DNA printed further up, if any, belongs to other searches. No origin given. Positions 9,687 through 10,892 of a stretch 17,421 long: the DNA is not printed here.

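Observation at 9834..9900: P0 (L10) ends in an acidic stretch but lacks the hydrophobic C-terminal tail it normally shares with P1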

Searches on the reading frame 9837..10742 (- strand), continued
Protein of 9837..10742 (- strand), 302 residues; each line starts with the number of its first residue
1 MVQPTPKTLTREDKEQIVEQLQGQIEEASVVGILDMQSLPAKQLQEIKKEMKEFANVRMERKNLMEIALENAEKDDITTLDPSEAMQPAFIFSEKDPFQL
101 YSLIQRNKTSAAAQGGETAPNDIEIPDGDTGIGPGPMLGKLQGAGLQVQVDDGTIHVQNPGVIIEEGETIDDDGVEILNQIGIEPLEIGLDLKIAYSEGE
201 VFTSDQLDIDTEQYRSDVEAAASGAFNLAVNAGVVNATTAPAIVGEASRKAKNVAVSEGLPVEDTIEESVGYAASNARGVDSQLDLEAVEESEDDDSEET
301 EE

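Call 24: search_solved_structures(query=window:9837-10742:-, show_alignments=3)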
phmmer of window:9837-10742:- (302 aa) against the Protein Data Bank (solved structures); distinct sequences matched with E-value up to 0.001: 48.
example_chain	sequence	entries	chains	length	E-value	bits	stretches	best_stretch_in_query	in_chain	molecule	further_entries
3cc2_G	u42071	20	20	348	8.9e-55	189.3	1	12-289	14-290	50S ribosomal protein L10E | 50S ribosomal protein L10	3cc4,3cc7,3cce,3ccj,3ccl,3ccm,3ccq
1jj2_G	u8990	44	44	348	6.2e-54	186.5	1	12-289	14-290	RIBOSOMAL PROTEIN L10 | Acidic ribosomal protein P0 homolog | 50S RIBOSOMAL PROTEIN L10E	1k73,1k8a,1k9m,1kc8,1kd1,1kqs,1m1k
9l9c_Z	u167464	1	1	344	1.7e-53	185.1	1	14-288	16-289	Large ribosomal subunit protein uL10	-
3a1y_G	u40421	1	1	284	1.5e-44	155.8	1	12-273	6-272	Acidic ribosomal protein P0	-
4v6u_Bk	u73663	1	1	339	7.6e-43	150.2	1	12-289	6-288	Acidic ribosomal protein P0 homolog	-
4v9f_G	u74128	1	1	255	9.4e-39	136.7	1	12-212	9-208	50S ribosomal protein L10E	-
3jsy_A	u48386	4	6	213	8.6e-38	133.6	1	17-218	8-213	Acidic ribosomal protein P0 homolog | 50S ribosomal protein L10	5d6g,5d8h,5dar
4v4n_Ak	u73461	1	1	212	5.3e-34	121.1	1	14-214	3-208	50S ribosomal protein P0/L10E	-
4u3n_p0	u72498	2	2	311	3.5e-21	79.1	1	11-300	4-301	Large ribosomal subunit protein uL10 | 60S acidic ribosomal protein P0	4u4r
8c3a_P0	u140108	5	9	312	4e-21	78.9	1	11-275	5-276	60S acidic ribosomal protein P0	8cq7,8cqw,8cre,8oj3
7olc_Ls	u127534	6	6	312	5.8e-21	78.4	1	17-301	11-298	60S acidic ribosomal protein P0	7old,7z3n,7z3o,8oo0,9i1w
3j16_G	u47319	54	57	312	6.2e-21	78.3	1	11-300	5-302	60S ribosomal protein L10 | 60S acidic ribosomal protein P0 | 60S acidic ribosomal protein rpP0 (L10P)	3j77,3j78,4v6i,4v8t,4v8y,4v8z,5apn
4u3m_p0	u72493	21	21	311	6.3e-21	78.3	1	11-300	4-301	60S acidic ribosomal protein P0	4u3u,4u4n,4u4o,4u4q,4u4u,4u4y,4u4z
4v7r_DM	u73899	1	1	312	8.1e-21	77.9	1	11-300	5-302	60S acidic ribosomal protein P0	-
5dat_p0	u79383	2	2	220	1.7e-19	73.5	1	11-221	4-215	60S acidic ribosomal protein P0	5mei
5tbw_p0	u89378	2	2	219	1.8e-19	73.5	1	11-221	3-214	60S acidic ribosomal protein P0 | Large ribosomal subunit protein uL10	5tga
4v6w_Cq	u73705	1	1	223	3.6e-19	72.5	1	34-220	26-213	60S acidic ribosomal protein P0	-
28ln_Bs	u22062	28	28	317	2.6e-18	69.7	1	34-242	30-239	60S acidic ribosomal protein P0 | uL10 | Large ribosomal subunit protein uL10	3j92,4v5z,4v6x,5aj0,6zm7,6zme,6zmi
7ls1_j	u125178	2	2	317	4.6e-18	68.9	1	34-241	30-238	60S acidic ribosomal protein P0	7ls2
5lzs_s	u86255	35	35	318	5.6e-18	68.6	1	34-241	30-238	uL10 | 60S acidic ribosomal protein P0 | Large ribosomal subunit protein uL10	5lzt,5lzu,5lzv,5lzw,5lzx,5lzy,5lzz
6uz7_Br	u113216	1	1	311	7.1e-18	68.3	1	11-299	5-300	60S acidic ribosomal protein P0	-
6d90_s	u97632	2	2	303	8.1e-18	68.1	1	34-235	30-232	60S acidic ribosomal protein P0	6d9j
3j7p_q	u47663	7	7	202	3.3e-17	66.1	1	34-209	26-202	Ribosomal protein uL10 | 60S acidic ribosomal protein P0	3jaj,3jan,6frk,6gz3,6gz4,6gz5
7zjw_Lt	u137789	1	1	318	5.3e-17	65.4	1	34-241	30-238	60S ribosomal protein P0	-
4v7e_Cq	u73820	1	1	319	1.2e-16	64.2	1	22-270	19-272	60S acidic ribosomal protein P0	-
6r84_r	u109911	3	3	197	1.5e-16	63.9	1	11-204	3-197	60S acidic ribosomal protein P0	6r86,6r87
7too_ALP0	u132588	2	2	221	2e-16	63.5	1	11-203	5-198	60S acidic ribosomal protein P0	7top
5lyb_p0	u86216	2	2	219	2.1e-16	63.4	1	11-203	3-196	60S acidic ribosomal protein P0,60S acidic ribosomal protein P0,60S Ribosomal Protein P0 | 60S acidic ribosomal protein P0,60S acidic ribosomal protein P0,AO, L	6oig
4v3p_Ls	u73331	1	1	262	2.2e-16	63.4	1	21-229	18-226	60S acidic ribosomal protein P0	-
4v88_Dq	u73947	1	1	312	2.3e-16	63.3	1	11-206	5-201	60S acidic ribosomal protein P0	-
5dgf_p0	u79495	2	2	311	2.3e-16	63.3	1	11-206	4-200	60S acidic ribosomal protein P0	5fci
3jag_s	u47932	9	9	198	1.2e-15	61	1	34-203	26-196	uL10 | 60S acidic ribosomal protein P0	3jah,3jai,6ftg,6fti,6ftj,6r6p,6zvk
11he_s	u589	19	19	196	1.9e-15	60.3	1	34-202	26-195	60S acidic ribosomal protein P0 | uL10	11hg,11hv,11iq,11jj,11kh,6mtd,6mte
8g5z_Lq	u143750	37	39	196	1.9e-15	60.3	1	34-202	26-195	60S acidic ribosomal protein P0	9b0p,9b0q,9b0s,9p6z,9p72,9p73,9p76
5it7_rr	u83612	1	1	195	1.3e-14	57.5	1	14-203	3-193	60S acidic ribosomal protein P0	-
6gq1_P0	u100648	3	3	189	3.8e-14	56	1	11-196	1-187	60S acidic ribosomal protein P0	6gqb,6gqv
5an9_C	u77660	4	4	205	1.5e-13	54.1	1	38-203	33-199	60S ACIDIC RIBOSOMAL PROTEIN P0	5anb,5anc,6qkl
8p4v_p0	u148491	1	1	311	9.3e-11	44.9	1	11-300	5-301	60S acidic protein P0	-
6j3l_A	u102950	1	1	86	5.9e-06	29.2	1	106-189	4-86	60S acidic ribosomal protein P0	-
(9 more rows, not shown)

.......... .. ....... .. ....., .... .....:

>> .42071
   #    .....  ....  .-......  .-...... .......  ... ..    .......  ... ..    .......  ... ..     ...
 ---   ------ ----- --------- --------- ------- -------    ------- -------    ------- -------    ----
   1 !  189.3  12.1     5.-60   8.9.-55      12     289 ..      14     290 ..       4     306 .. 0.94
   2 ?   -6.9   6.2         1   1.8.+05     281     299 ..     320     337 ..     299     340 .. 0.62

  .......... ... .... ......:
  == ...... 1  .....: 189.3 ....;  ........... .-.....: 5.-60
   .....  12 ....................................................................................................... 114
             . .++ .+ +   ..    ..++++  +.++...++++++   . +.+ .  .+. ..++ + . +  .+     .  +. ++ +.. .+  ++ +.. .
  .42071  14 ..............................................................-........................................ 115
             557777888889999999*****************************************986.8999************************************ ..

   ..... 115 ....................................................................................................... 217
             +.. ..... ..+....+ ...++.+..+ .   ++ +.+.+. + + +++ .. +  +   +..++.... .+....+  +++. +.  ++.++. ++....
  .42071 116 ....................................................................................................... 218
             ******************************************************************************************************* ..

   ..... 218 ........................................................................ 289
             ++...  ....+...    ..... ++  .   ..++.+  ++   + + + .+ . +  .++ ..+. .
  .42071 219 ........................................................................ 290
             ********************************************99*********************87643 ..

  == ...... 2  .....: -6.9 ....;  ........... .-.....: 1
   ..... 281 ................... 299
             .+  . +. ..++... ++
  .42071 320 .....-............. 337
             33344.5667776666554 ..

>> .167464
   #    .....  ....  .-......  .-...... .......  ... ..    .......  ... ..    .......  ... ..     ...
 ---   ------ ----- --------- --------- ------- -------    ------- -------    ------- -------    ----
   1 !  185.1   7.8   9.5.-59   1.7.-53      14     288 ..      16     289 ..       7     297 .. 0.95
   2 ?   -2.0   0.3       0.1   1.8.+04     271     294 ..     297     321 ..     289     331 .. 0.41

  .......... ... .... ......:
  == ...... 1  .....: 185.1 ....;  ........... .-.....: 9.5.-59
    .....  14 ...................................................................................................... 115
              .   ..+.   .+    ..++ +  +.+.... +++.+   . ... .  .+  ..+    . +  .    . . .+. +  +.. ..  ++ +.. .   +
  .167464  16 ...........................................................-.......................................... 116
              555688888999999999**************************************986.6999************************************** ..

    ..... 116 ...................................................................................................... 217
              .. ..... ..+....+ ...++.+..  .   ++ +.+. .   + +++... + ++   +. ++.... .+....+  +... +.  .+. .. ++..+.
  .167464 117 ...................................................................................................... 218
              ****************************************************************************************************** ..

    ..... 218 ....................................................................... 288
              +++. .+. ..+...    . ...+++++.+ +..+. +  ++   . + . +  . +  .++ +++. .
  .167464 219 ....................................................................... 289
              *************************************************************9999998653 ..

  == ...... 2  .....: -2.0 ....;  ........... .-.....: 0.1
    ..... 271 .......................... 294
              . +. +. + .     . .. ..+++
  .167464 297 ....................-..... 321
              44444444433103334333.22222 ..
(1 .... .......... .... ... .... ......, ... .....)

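Call 27: find_encoding_contigs(protein=P0094, flank=5000, max_places=1)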
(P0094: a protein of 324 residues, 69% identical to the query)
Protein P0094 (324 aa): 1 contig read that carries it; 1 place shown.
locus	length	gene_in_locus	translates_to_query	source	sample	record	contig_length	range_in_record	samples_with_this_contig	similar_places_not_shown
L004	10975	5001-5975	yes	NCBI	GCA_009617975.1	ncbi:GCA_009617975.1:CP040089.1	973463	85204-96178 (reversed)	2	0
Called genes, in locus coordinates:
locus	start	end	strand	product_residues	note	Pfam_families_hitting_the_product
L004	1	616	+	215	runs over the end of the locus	PF00254:FKBP_C, PF22199:FKBP26_IF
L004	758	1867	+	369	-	PF00091:Tubulin, PF12327:FtsZ_C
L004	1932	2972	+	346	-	PF03703:bPH_2 (weak)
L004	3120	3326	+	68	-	PF00584:SecE (weak)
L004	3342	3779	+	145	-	PF03439:Spt5-NGN, PF00467:KOW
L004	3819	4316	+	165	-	PF03946:Ribosomal_L11_N, PF00298:Ribosomal_L11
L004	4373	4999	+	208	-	PF00687:Ribosomal_L1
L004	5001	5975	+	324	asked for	PF00466:Ribosomal_L10, PF17777:RL10P_insert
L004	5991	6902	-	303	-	PF01368:DHH, PF02833:DHHA2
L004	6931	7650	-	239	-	-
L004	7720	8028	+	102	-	PF00428:Ribosomal_60s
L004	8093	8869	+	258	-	PF10110:GPDPase_memb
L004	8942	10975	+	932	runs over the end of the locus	PF01411:tRNA-synt_2c, PF07973:tRNA_SAD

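Call 28: find_encoding_contigs(protein=P0122, flank=5000, max_places=1)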
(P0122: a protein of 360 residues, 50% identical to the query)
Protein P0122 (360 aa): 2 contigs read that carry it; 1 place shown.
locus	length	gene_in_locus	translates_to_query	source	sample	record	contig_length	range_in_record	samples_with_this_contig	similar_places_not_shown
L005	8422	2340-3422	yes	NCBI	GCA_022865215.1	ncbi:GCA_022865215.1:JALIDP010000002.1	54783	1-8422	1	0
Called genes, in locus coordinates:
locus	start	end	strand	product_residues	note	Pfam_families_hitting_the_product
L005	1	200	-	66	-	?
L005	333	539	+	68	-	PF00584:SecE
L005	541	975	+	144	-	PF03439:Spt5-NGN, PF00467:KOW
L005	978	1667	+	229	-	-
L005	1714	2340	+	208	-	PF00687:Ribosomal_L1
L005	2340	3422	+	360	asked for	PF00466:Ribosomal_L10, PF17777:RL10P_insert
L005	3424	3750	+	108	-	PF00428:Ribosomal_60s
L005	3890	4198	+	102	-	PF14018:DUF4234 (weak)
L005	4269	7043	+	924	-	PF01411:tRNA-synt_2c, PF07973:tRNA_SAD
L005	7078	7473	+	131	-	-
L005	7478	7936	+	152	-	PF02643:DUF192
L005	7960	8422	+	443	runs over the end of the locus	-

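Call 29: find_encoding_contigs(protein=P0023, flank=5000, max_places=1)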
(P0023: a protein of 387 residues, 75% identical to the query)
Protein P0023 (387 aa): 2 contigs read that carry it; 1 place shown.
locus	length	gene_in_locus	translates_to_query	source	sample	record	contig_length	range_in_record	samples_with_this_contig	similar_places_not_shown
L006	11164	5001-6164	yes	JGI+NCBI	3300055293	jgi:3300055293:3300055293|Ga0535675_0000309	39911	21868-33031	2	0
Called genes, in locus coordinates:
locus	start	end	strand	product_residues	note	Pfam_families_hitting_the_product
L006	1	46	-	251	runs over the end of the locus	PF05050:Methyltransf_21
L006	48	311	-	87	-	-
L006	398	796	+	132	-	PF04892:VanZ-LLP1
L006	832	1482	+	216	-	PF00254:FKBP_C, PF22199:FKBP26_IF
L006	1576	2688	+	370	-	PF00091:Tubulin, PF12327:FtsZ_C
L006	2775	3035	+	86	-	-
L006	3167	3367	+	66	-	PF00584:SecE (weak)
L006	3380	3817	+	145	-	PF03439:Spt5-NGN, PF00467:KOW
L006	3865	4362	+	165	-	PF03946:Ribosomal_L11_N, PF00298:Ribosomal_L11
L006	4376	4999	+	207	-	PF00687:Ribosomal_L1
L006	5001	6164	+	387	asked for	PF00466:Ribosomal_L10, PF17777:RL10P_insert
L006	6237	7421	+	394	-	-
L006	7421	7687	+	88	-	-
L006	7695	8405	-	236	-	-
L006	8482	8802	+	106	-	PF00428:Ribosomal_60s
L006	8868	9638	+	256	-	PF10110:GPDPase_memb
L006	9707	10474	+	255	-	PF10110:GPDPase_memb (weak)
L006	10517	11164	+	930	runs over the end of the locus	PF01411:tRNA-synt_2c, PF07973:tRNA_SAD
